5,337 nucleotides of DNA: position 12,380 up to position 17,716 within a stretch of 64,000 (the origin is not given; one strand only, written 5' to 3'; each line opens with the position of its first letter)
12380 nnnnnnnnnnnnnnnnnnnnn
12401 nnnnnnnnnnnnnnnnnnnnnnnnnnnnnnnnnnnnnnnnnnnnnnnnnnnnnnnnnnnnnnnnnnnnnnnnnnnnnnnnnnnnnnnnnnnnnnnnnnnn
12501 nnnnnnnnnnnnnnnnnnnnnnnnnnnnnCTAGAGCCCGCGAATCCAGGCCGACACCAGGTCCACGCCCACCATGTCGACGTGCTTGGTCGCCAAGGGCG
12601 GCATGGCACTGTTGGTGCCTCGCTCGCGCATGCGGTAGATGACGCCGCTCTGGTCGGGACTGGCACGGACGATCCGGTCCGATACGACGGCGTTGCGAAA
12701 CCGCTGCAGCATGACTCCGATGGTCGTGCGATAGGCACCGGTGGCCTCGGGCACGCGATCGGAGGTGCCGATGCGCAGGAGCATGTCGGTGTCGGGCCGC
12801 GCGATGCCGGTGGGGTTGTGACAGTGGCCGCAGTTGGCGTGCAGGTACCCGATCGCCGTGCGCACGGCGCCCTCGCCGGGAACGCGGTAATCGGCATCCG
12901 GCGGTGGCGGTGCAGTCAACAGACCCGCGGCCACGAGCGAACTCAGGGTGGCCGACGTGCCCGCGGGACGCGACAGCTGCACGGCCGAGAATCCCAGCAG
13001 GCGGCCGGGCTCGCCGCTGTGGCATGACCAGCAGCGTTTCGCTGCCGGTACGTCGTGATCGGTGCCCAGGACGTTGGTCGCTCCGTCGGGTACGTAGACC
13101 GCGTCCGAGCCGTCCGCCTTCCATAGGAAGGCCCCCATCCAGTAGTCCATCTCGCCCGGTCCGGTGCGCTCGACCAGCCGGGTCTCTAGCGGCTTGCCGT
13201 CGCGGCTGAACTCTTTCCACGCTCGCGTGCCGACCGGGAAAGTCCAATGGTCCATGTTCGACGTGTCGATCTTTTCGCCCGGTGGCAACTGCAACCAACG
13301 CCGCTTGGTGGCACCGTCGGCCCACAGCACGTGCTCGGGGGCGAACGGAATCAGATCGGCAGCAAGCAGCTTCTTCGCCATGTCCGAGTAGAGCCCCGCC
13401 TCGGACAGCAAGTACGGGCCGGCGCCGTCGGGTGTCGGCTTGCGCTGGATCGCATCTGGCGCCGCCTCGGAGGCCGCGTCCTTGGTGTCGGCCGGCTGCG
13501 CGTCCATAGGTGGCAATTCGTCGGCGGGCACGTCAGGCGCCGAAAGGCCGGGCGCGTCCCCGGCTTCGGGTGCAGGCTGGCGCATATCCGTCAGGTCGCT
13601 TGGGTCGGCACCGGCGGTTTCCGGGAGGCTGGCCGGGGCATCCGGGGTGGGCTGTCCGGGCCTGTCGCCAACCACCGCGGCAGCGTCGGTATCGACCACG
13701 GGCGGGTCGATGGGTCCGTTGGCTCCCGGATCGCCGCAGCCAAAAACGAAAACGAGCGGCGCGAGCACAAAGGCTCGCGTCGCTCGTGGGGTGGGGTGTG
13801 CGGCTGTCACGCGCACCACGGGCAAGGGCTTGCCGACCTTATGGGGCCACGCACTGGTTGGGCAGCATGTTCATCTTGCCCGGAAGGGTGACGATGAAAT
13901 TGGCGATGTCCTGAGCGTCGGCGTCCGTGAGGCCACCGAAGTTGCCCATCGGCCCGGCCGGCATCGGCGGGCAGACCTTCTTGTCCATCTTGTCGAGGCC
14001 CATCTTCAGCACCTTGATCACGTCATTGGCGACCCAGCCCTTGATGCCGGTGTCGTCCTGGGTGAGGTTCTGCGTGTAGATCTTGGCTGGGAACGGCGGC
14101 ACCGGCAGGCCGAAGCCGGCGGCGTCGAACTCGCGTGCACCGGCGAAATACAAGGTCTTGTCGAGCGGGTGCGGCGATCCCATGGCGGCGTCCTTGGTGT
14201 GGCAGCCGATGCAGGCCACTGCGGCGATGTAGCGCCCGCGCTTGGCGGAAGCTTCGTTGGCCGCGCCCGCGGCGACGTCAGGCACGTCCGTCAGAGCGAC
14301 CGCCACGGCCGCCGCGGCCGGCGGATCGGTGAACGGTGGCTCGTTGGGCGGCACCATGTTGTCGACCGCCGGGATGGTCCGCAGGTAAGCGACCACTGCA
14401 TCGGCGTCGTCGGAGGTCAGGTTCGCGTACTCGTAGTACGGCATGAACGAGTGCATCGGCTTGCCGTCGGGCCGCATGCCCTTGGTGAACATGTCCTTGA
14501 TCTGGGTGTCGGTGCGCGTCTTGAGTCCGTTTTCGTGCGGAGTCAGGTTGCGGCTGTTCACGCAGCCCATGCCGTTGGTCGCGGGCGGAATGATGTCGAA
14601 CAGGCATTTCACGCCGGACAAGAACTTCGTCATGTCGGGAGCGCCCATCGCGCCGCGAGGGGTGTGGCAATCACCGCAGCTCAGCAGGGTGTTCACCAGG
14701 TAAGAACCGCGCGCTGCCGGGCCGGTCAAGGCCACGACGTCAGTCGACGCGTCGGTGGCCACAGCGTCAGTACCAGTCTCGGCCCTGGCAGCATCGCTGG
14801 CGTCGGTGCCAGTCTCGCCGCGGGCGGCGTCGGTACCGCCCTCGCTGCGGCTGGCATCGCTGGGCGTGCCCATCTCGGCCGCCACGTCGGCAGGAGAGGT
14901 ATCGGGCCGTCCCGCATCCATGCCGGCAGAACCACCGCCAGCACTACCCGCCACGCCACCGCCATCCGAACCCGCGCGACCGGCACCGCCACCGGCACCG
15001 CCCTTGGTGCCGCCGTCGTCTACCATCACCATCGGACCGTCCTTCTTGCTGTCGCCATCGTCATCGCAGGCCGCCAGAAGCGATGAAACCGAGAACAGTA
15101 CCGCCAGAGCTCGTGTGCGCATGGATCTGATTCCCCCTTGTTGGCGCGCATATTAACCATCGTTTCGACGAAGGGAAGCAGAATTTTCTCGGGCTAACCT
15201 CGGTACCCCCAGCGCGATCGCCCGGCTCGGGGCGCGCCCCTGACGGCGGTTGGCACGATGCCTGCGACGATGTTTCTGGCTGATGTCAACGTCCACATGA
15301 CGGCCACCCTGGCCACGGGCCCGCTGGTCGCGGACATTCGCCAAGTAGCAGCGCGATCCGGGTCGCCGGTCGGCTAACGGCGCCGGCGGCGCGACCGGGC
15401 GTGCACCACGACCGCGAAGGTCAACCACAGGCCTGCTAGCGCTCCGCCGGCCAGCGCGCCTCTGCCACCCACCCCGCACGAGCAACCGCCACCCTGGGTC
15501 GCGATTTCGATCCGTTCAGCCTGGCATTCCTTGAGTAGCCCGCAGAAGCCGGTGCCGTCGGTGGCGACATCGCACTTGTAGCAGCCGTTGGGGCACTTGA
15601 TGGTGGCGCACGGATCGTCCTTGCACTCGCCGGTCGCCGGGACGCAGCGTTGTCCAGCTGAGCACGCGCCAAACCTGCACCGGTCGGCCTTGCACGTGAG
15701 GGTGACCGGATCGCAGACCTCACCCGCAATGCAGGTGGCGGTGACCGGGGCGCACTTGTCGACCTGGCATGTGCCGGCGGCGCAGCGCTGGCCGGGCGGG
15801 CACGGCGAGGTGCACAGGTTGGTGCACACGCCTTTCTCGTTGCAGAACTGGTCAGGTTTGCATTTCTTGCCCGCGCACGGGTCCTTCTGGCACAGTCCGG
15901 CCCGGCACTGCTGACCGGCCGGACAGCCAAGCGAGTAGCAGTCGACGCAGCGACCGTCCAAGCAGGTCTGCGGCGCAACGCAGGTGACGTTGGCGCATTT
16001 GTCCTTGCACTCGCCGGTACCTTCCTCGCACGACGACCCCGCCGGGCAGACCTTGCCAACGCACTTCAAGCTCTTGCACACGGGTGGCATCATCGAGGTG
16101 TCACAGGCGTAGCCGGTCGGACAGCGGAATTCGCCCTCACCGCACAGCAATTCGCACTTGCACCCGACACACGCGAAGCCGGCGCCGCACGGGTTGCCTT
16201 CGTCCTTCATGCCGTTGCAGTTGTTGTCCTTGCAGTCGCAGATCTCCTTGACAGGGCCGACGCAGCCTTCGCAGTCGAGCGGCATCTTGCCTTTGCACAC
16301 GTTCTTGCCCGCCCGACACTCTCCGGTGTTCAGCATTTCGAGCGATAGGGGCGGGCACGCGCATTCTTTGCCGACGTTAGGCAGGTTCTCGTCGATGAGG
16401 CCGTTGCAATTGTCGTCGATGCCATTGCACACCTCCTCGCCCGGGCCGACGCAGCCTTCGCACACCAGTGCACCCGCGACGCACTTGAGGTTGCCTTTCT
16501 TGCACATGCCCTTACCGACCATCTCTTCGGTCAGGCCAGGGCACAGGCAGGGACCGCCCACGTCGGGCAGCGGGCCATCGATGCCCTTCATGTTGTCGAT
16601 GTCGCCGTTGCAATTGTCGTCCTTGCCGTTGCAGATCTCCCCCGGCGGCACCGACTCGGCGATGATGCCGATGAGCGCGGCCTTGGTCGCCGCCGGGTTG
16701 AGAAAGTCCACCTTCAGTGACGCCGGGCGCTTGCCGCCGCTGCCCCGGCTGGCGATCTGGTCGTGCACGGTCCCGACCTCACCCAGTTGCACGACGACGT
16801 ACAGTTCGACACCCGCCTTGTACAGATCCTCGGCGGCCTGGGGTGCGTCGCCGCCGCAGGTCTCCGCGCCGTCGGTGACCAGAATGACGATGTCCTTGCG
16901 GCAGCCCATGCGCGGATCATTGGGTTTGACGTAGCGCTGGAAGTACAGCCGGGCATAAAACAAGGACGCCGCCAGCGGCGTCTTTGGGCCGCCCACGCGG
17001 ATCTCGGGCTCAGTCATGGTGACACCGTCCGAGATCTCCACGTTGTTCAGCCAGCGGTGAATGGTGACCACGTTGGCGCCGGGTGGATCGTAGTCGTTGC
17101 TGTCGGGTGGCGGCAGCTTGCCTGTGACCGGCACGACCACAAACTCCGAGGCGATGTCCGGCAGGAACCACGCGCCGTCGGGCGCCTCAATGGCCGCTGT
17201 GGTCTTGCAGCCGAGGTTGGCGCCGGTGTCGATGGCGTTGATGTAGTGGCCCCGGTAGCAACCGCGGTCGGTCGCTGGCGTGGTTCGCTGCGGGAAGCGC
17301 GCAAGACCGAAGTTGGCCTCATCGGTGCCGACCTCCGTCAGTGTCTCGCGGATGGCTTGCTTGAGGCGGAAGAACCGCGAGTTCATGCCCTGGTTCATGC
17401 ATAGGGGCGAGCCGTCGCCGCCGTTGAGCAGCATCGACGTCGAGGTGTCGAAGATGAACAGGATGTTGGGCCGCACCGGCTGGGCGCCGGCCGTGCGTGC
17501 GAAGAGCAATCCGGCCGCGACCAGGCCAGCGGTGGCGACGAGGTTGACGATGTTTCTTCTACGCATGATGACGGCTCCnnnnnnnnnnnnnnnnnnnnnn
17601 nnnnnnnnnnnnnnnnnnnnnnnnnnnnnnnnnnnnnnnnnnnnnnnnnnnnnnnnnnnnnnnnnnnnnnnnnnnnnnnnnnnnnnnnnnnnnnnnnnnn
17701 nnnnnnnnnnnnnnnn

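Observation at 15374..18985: Co-transcribed FGE-sulfatase (FGS) domain lipoprotein and vWA–MYXO-CTERM protein, both decorated with '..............' Cys repeats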

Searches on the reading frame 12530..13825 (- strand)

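Call 3: search_protein_families(library=pfam, proteins=[window:12530-13825:-], max_evalue=0.01)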
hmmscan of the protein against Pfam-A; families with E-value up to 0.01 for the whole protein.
window:12530-13825:- (431 aa): 0 families

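Call 4: search_protein_families(library=ncbifam, proteins=[window:12530-13825:-], max_evalue=0.01)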
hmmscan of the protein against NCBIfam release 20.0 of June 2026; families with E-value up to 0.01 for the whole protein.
window:12530-13825:- (431 aa): 1 family
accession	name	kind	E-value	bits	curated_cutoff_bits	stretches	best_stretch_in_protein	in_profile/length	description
TIGR03806.1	chp_HNE_0200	subfamily_domain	9.1e-39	133.5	313.3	1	137-430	2-313/314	SO2930 family diheme c-type cytochrome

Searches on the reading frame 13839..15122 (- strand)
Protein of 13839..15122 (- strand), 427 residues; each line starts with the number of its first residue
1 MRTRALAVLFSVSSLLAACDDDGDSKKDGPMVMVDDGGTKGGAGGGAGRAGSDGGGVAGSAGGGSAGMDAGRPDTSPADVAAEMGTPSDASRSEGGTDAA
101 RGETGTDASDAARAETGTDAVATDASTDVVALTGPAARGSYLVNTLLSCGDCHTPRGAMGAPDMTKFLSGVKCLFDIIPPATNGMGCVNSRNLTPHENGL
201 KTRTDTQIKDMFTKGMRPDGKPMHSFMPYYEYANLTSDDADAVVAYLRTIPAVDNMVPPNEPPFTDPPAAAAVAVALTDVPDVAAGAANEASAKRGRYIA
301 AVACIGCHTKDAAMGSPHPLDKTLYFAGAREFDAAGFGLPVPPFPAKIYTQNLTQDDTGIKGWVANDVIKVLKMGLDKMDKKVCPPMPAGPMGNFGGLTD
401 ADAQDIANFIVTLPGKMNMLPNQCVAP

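Call 3: search_protein_families(library=pfam, proteins=[window:13839-15122:-], max_evalue=0.01)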
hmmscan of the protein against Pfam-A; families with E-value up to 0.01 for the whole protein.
window:13839-15122:- (427 aa): 2 families
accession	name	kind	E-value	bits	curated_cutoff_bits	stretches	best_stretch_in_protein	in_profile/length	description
PF00034.26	Cytochrom_C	-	1.9e-11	45.6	21.3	2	137-250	2-89/90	Cytochrome c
PF13442.11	Cytochrome_CBB3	-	1e-07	32.6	27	1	136-247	3-68/68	Cytochrome C oxidase, cbb3-type, subunit III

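Call 4: search_protein_families(library=ncbifam, proteins=[window:13839-15122:-], max_evalue=0.01)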
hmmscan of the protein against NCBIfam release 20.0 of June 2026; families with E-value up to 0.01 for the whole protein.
window:13839-15122:- (427 aa): 3 families
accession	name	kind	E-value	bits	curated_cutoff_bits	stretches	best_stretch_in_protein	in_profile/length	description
TIGR00782.1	ccoP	equivalog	5.2e-05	22.7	179.95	0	281-312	94-222/285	cytochrome-c oxidase, cbb3-type subunit III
NF045774.1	cytochro_C551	exception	0.0017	18.3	118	0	1-29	1-29/110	cytochrome c551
NF050122.1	bc1_QcrC_actin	exception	0.0033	16.8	200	0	273-313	21-61/253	cytochrome bc1 complex diheme cytochrome c subunit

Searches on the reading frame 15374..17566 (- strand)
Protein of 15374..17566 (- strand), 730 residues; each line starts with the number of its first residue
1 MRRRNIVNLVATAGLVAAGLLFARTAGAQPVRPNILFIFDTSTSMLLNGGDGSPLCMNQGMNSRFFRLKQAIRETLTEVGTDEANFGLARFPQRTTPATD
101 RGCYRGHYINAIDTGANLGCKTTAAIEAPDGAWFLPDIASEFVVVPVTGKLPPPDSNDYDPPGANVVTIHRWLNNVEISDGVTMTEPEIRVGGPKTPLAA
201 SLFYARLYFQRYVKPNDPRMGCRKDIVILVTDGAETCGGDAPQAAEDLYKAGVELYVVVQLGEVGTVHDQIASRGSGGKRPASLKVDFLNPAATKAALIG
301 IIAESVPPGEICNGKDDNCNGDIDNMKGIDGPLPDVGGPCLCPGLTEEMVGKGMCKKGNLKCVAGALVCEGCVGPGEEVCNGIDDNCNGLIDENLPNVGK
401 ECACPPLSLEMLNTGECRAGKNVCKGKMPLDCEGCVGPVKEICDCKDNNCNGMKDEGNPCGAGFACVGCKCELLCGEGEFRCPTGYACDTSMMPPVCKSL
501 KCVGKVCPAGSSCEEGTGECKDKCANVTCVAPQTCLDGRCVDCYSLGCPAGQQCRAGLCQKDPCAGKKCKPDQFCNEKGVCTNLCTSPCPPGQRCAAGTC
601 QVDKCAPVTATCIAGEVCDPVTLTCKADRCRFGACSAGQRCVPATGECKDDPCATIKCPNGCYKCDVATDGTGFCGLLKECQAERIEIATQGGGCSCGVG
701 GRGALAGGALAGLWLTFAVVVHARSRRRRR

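Call 3: search_protein_families(library=pfam, proteins=[window:15374-17566:-], max_evalue=0.01)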
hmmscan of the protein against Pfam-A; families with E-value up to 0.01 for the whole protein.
window:15374-17566:- (730 aa): 2 families
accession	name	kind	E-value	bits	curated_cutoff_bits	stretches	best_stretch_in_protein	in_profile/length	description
PF11617.13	Cu-binding_MopE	-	8.3e-07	29.6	27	3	377-393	14-30/30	Putative metal-binding motif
PF00092.34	VWA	-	0.0026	18.5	23.8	0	223-260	103-139/174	von Willebrand factor type A domain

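Call 4: search_protein_families(library=ncbifam, proteins=[window:15374-17566:-], max_evalue=0.01)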
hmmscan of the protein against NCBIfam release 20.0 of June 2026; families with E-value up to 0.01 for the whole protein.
window:15374-17566:- (730 aa): 0 families

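Call 7: search_solved_structures(query=window:15374-17566:-, max_evalue=1, show_alignments=3)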
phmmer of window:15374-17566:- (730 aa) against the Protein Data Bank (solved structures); distinct sequences matched with E-value up to 1: 4.
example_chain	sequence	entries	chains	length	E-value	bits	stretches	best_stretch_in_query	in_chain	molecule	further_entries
4fg7_A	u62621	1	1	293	0.28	12.5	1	244-311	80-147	Calcium/calmodulin-dependent protein kinase type 1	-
4fg8_A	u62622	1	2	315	0.33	12.3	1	244-311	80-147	Calcium/calmodulin-dependent protein kinase type 1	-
4fg9_A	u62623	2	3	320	0.34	12.2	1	244-311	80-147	Calcium/calmodulin-dependent protein kinase type 1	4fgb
1a06_A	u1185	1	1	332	0.36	12.1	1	244-311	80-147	CALCIUM/CALMODULIN-DEPENDENT PROTEIN KINASE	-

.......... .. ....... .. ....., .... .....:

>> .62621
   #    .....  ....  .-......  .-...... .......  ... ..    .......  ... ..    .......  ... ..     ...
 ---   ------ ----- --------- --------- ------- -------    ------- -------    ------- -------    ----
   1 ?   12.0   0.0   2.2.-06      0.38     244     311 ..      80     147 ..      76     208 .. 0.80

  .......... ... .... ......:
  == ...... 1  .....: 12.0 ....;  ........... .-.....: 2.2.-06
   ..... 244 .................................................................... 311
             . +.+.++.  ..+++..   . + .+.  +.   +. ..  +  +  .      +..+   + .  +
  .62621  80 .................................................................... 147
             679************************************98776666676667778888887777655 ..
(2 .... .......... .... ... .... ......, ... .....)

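Call 9: find_homologous_proteins(query=window:15374-17566:-, max_evalue=0.00001)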
Query window:15374-17566:- (730 aa): 488 proteins with E <= 0.00001 among 8000 candidates; the best 120 are listed.
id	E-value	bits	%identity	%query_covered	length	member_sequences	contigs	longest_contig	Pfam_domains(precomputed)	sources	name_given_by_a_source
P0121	0.0e+0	1707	100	100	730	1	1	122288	PF11617.14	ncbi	-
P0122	1.0e-287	975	61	99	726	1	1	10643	PF11617.14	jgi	jgi:MYXO-CTERM domain-containing protein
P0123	5.2e-283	959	63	95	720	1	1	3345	PF11617.14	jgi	jgi:hypothetical protein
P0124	3.7e-265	900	45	96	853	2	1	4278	PF11617.14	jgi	jgi:MYXO-CTERM domain-containing protein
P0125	1.5e-255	868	57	98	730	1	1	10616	PF11617.14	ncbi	-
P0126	9.4e-255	866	45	90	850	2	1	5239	PF11617.14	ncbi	-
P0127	4.1e-243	827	57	93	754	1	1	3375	PF11617.14,PF00092.35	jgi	jgi:hypothetical protein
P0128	8.6e-239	813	44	95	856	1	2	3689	PF11617.14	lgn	-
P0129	1.3e-184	634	46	56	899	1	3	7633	PF11617.14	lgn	-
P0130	1.6e-179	617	39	97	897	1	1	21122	PF11617.14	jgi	jgi:MYXO-CTERM domain-containing protein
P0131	1.5e-166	574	40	95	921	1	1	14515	PF11617.14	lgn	-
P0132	7.8e-166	572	37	94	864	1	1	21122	PF11617.14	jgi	jgi:MYXO-CTERM domain-containing protein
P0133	9.5e-165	568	38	89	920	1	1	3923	PF11617.14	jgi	jgi:MYXO-CTERM domain-containing protein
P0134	3.4e-163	563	38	95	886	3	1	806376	PF11617.14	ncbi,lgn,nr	ncbi:MAG: hypothetical protein KA712_16950 [Myxococcales bacterium]|nr:hypothetical protein [Myxococ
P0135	3.4e-151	523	34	94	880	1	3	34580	PF11617.14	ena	-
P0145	1.2e-146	508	32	100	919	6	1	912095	PF11617.14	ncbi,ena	-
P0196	1.2e-135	472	37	96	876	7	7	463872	PF11617.14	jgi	jgi:MYXO-CTERM domain-containing protein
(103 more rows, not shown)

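Call 28: find_encoding_contigs(protein=P0121, flank=10000, max_places=2)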
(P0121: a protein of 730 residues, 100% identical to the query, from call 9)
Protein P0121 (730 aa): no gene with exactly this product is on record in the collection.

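Call 63: search_protein_families(library=ncbifam, proteins=[P0122, P0124, P0126, P0130, P0145, P0196, window:15374-17566:-], max_evalue=10)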
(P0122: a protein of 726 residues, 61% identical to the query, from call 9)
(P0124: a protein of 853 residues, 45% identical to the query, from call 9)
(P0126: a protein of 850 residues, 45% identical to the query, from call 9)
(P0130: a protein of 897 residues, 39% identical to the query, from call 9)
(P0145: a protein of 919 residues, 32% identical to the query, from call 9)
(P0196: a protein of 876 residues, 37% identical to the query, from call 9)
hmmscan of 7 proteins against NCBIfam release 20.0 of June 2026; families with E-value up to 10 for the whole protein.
P0122 (726 aa): 2 families
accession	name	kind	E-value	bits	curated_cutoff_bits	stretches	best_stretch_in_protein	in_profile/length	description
TIGR03901.2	MYXO-CTERM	domain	4.8e-05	23.6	20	1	688-722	1-33/34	MYXO-CTERM sorting domain-containing protein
NF051874.1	PVV_CTERM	equivalog_domain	2.7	7.9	27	1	704-723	16-35/38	PVV-CTERM domain-containing choice-of-anchor G protein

P0124 (853 aa): 1 family
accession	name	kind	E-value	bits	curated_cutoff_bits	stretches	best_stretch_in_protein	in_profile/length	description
TIGR03901.2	MYXO-CTERM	domain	0.00025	21.4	20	1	816-850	1-33/34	MYXO-CTERM sorting domain-containing protein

P0126 (850 aa): 1 family
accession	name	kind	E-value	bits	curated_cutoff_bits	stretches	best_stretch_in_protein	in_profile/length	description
TIGR03901.2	MYXO-CTERM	domain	4.9e-06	26.8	20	1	814-850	1-34/34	MYXO-CTERM sorting domain-containing protein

P0130 (897 aa): 2 families
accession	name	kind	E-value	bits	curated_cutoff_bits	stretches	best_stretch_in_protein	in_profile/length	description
TIGR03901.2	MYXO-CTERM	domain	0.00016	22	20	1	857-895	1-33/34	MYXO-CTERM sorting domain-containing protein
NF045529.2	Heimdall-CTERM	domain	0.11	12.9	24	1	879-896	8-25/26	Heimdall-CTERM domain-containing surface protein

P0145 (919 aa): 1 family
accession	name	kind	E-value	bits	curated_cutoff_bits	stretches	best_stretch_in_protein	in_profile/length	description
TIGR03901.2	MYXO-CTERM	domain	1.7e-05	25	20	1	885-918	1-34/34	MYXO-CTERM sorting domain-containing protein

P0196 (876 aa): 3 families
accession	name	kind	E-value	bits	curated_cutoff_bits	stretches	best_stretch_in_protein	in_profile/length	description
TIGR03901.2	MYXO-CTERM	domain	0.0012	19.2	20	1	841-875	1-33/34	MYXO-CTERM sorting domain-containing protein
TIGR03382.1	GC_trans_RRR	domain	0.062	14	15.85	1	843-874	1-27/27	MYXO-CTERM sorting domain-containing protein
NF033191.4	JDVT-CTERM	domain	1.9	8.4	27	1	840-875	2-35/35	JDVT-CTERM domain-containing protein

window:15374-17566:- (730 aa): 0 families

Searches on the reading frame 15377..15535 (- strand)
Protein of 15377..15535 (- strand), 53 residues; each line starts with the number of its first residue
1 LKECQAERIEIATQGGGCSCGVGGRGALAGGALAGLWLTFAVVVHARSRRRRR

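Call 5: search_protein_families(library=ncbifam, proteins=[window:15377-15535:-], max_evalue=10)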
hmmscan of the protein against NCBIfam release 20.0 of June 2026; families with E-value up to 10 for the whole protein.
seq(53 aa): 0 families
